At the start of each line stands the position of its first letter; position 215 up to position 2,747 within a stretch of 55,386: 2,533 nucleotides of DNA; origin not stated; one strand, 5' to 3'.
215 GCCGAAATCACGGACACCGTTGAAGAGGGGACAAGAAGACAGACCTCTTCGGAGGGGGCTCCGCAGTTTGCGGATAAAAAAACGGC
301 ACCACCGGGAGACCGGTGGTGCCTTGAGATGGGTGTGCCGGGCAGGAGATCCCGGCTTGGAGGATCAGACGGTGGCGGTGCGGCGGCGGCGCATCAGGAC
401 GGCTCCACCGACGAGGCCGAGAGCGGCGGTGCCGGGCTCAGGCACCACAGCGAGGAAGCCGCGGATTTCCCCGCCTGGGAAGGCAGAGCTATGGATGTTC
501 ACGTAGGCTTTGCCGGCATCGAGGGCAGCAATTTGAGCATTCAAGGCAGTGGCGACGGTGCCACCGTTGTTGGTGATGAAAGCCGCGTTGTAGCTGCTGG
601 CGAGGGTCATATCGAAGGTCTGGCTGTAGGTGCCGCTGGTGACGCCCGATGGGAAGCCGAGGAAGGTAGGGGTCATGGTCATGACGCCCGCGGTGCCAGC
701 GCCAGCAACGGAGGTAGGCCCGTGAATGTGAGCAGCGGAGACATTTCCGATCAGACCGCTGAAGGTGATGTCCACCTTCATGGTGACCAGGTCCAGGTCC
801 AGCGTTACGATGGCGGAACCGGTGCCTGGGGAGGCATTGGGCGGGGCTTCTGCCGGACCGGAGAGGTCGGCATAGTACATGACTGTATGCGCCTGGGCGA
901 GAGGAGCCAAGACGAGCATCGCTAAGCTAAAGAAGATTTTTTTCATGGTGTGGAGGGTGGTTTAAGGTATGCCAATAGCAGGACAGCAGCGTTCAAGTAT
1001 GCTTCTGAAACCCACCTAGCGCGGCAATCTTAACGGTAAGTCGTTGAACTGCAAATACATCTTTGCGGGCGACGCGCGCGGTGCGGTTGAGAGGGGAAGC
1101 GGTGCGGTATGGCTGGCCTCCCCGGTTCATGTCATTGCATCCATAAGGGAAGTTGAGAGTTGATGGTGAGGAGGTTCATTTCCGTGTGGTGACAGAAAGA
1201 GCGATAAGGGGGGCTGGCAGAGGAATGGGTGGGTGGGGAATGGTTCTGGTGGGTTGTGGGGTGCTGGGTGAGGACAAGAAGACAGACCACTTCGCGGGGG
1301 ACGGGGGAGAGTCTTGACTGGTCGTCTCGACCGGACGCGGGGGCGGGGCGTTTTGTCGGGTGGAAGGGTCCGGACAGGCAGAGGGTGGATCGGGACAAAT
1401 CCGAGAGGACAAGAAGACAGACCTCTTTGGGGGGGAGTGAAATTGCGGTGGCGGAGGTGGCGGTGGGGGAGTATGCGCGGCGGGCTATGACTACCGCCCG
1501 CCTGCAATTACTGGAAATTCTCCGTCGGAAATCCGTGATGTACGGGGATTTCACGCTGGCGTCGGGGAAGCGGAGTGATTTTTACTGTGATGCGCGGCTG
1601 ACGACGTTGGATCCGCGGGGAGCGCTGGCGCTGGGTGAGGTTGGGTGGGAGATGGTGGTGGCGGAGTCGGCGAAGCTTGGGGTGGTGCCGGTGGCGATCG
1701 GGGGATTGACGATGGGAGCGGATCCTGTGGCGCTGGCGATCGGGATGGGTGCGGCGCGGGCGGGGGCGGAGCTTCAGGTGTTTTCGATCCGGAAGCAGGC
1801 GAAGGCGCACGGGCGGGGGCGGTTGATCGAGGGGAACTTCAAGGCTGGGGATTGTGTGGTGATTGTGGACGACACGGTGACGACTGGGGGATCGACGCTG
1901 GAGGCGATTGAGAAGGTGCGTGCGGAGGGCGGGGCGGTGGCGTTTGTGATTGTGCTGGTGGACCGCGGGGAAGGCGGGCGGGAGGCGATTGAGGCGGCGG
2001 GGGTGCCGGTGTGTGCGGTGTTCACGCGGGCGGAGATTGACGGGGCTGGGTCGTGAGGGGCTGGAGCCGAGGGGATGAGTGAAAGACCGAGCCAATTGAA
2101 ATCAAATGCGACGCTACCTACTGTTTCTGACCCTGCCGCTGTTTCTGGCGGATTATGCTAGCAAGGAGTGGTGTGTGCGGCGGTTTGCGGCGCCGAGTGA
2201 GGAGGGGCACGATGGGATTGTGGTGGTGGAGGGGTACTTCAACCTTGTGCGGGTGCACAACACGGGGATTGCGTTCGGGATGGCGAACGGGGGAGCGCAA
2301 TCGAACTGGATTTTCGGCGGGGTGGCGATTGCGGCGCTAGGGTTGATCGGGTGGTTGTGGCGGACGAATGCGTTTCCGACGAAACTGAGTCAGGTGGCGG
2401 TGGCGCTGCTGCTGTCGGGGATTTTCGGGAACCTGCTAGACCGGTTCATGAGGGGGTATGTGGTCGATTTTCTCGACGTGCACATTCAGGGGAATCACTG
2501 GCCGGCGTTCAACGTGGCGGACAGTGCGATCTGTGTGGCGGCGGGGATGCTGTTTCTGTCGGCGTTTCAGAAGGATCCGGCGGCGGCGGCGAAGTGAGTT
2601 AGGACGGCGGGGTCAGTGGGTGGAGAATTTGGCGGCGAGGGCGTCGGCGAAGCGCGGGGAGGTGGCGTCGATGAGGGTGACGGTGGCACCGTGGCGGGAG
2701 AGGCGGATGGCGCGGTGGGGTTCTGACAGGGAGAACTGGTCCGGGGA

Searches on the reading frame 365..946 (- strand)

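Call 27: search_protein_families(library=pfam, proteins=[window:365-946:-], max_evalue=0.1)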
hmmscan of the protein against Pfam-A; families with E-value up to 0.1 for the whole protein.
window:365-946:- (193 aa): 2 families
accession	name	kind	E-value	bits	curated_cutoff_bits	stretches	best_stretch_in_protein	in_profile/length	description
PF07452.17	CHRD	-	3.9e-22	79.7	24.1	1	25-165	2-117/117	CHRD domain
PF07589.16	PEP-CTERM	-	0.0048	17.4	20.7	1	168-189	2-24/24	PEP-CTERM motif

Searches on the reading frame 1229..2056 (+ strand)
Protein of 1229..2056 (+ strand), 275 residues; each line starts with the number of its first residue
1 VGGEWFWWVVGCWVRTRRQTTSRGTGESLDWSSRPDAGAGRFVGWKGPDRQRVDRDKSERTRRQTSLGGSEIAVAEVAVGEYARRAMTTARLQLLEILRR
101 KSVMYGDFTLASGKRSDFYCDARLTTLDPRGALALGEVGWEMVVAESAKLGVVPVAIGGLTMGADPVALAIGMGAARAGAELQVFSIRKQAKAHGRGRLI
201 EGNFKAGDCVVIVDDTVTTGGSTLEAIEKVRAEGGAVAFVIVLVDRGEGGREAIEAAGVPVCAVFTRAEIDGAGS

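Call 27: search_protein_families(library=pfam, proteins=[window:1229-2056:+], max_evalue=0.1)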
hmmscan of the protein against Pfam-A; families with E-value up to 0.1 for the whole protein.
window:1229-2056:+ (275 aa): 3 families
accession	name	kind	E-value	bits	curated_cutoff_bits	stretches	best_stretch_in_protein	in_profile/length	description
PF00156.33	Pribosyltran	-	9.4e-06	25.5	26.3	1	205-251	85-131/158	Phosphoribosyl transferase domain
PF15609.12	PRTase_2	-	0.0052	16.8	28.8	1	203-244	115-157/188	Phosphoribosyl transferase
PF14681.12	UPRTase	-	0.0072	16.3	27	1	207-243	120-156/206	Uracil phosphoribosyltransferase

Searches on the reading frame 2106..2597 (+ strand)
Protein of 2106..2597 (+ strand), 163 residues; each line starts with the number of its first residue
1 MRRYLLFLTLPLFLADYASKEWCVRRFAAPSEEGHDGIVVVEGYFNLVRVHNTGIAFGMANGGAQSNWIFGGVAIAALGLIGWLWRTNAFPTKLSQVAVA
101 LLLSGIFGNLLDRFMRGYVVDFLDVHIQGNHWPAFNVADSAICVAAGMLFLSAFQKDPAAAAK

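Call 10: search_protein_families(library=pfam, proteins=[window:2106-2597:+])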
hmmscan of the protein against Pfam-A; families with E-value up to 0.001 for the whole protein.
window:2106-2597:+ (163 aa): 1 family
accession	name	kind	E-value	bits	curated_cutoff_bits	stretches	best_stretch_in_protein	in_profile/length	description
PF01252.23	Peptidase_A8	-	4.5e-37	127.8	25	1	10-154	3-141/142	Signal peptidase (SPase) II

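Call 91: find_encoding_contigs(protein=window:2106-2597:+, flank=10000, max_places=3)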
Protein window:2106-2597:+ (163 aa): 7 contigs read that carry it; 3 places shown.
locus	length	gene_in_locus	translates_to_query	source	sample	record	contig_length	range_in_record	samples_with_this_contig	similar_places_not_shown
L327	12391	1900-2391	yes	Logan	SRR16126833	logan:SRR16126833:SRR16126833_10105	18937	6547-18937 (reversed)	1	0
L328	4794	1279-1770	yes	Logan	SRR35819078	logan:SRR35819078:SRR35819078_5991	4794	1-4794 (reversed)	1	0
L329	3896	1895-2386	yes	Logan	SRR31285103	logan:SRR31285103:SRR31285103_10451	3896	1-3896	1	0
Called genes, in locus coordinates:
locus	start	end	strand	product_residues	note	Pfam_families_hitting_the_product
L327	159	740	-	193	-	PF07452:CHRD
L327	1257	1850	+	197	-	PF00156:Pribosyltran (weak)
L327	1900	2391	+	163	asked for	PF01252:Peptidase_A8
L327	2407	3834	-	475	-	PF26686:DUF8575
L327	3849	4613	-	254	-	-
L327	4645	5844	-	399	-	PF13579:Glyco_trans_4_4 (weak), PF20706:GT4-conflict (weak), PF00534:Glycos_transf_1, PF13692:Glyco_trans_1_4, PF13524:Glyco_trans_1_2 (weak)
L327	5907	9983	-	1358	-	-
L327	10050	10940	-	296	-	-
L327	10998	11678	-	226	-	PF00565:SNase (weak)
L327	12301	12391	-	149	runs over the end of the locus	-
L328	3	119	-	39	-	?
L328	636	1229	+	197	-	PF00156:Pribosyltran (weak)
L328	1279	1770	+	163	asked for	PF01252:Peptidase_A8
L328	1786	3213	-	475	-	PF26686:DUF8575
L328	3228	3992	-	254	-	-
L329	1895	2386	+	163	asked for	PF01252:Peptidase_A8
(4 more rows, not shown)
